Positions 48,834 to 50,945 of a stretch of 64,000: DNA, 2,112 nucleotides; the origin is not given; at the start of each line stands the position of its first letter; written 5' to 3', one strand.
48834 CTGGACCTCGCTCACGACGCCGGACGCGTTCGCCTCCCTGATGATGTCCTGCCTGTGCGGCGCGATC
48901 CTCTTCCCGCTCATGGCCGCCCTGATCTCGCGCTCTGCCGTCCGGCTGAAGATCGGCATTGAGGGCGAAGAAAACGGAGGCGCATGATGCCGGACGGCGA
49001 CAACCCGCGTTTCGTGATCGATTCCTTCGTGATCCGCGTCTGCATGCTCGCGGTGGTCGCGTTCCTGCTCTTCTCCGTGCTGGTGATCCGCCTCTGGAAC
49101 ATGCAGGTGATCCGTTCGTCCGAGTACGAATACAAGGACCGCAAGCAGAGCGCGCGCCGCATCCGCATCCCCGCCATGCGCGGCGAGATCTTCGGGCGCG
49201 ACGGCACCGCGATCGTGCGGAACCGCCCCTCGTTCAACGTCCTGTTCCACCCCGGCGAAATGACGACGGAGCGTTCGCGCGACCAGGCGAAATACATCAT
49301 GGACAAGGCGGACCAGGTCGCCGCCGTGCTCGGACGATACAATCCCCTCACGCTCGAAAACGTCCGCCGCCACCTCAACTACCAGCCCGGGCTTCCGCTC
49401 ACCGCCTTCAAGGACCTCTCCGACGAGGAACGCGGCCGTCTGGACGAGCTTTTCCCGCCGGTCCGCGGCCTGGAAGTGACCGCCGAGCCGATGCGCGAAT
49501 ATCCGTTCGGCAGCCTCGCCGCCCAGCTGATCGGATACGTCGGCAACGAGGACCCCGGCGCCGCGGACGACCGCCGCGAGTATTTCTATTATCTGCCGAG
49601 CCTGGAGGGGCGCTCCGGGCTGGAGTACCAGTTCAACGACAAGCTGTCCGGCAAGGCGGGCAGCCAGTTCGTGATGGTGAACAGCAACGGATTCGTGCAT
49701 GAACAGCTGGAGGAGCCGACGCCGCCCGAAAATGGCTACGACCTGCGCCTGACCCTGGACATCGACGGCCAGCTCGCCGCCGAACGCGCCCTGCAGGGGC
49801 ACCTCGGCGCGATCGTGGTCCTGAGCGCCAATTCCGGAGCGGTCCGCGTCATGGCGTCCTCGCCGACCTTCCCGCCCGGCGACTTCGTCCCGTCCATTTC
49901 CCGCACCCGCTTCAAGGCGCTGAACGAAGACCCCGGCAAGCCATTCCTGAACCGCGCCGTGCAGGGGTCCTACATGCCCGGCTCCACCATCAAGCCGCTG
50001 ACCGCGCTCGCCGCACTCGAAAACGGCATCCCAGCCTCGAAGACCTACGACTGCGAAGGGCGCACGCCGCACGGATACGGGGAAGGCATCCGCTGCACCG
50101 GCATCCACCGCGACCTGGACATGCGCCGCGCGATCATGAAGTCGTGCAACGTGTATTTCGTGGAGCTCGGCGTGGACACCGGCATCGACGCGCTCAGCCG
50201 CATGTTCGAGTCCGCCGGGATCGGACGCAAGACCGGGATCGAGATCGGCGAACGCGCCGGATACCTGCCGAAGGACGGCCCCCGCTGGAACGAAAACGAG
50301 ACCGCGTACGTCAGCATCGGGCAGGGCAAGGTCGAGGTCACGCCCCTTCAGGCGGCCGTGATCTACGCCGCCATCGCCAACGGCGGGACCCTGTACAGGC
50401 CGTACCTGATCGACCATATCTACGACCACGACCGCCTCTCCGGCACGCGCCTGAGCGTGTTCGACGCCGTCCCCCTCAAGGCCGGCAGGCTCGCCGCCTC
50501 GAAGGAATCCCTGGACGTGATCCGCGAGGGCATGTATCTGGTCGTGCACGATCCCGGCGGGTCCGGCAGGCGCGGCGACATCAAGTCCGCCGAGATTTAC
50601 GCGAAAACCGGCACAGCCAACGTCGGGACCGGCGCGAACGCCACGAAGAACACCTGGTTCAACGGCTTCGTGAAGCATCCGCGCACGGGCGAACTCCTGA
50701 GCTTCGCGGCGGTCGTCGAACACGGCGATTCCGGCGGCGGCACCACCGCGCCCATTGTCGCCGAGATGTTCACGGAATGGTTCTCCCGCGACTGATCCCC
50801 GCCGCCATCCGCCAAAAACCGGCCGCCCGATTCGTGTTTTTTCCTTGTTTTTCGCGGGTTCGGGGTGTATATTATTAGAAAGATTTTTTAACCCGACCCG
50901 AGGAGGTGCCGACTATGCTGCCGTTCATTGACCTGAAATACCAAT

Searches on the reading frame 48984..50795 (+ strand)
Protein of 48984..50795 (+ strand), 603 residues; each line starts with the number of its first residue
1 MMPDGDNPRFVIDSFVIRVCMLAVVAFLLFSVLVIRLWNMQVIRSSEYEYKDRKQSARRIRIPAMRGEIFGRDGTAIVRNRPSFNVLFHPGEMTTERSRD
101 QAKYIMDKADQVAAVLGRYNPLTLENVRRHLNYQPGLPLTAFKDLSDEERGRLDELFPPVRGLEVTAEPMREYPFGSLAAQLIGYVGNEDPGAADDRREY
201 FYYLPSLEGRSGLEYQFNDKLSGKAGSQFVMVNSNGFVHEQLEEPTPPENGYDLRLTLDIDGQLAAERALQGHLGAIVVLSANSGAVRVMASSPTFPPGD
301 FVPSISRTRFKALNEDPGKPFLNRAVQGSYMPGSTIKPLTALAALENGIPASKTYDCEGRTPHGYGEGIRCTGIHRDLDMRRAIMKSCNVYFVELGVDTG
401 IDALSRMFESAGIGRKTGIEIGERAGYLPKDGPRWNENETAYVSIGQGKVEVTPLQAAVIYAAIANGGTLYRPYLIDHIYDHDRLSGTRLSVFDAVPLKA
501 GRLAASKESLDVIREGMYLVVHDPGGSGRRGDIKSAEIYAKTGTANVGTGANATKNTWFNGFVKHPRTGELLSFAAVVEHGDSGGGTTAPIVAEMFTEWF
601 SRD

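Call 70: search_protein_families(library=pfam, proteins=[window:48984-50795:+], max_evalue=0.00001)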
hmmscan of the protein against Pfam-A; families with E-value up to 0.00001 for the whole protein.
window:48984-50795:+ (603 aa): 2 families
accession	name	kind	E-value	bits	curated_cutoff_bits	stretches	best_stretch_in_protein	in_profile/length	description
PF00905.27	Transpeptidase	-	1.9e-61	208.3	22.1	1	275-595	1-297/299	Penicillin binding protein transpeptidase domain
PF03717.20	PBP_dimer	-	9.4e-31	108.1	24.4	1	62-241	2-178/180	Penicillin-binding Protein dimerisation domain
